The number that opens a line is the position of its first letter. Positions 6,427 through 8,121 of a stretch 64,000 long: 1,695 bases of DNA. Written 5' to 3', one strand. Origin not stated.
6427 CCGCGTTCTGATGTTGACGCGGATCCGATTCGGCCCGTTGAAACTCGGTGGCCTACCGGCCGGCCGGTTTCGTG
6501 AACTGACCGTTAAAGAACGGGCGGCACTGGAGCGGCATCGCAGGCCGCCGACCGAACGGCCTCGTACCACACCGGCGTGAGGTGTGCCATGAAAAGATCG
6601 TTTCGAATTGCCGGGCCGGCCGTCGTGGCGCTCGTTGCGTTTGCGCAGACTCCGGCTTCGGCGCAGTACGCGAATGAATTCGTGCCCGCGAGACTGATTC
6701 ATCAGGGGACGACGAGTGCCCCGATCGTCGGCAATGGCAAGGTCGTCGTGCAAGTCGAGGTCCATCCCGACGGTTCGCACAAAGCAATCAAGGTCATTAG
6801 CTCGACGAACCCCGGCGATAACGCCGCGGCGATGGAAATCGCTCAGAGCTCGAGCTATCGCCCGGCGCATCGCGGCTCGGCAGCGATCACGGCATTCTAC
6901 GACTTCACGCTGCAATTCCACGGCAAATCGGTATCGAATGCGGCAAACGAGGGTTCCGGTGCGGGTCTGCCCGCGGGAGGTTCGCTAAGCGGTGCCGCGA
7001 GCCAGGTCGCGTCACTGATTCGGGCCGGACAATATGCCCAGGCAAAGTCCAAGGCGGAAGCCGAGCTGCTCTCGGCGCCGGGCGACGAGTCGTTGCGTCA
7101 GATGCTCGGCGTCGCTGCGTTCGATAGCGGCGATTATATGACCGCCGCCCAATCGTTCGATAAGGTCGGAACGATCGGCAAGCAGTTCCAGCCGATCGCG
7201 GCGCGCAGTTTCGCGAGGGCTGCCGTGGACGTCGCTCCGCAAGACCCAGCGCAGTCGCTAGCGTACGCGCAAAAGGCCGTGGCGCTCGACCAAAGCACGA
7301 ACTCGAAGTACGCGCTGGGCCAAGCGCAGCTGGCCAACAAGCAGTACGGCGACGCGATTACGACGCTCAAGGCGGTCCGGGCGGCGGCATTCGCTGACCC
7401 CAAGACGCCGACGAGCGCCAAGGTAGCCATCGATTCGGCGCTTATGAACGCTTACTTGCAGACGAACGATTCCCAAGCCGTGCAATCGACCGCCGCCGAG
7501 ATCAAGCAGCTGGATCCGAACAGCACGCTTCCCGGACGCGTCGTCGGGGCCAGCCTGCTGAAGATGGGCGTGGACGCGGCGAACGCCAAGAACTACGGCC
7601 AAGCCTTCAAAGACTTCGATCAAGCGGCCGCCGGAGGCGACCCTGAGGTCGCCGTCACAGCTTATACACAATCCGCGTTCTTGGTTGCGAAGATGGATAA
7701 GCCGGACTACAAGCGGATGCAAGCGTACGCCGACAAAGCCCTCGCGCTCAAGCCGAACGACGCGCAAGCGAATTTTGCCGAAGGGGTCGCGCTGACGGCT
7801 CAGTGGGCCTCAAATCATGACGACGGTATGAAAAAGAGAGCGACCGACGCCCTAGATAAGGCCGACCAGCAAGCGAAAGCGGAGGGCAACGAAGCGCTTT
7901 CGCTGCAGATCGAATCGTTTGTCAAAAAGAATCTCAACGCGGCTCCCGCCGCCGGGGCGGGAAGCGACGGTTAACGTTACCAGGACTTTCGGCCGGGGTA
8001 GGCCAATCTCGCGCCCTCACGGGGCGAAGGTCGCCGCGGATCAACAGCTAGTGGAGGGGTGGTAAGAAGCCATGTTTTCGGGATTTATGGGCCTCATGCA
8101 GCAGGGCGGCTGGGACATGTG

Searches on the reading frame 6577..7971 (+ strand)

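Call 26: search_protein_families(library=pfam, proteins=[window:6577-7971:+], max_evalue=0.00001)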
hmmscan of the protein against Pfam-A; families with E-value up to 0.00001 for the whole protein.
window:6577-7971:+ (465 aa): 1 family
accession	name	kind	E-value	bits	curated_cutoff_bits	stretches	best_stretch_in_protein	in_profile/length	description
PF03544.19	TonB_C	-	9.3e-07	29.7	24.6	1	53-114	15-77/79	Gram-negative bacterial TonB protein C-terminal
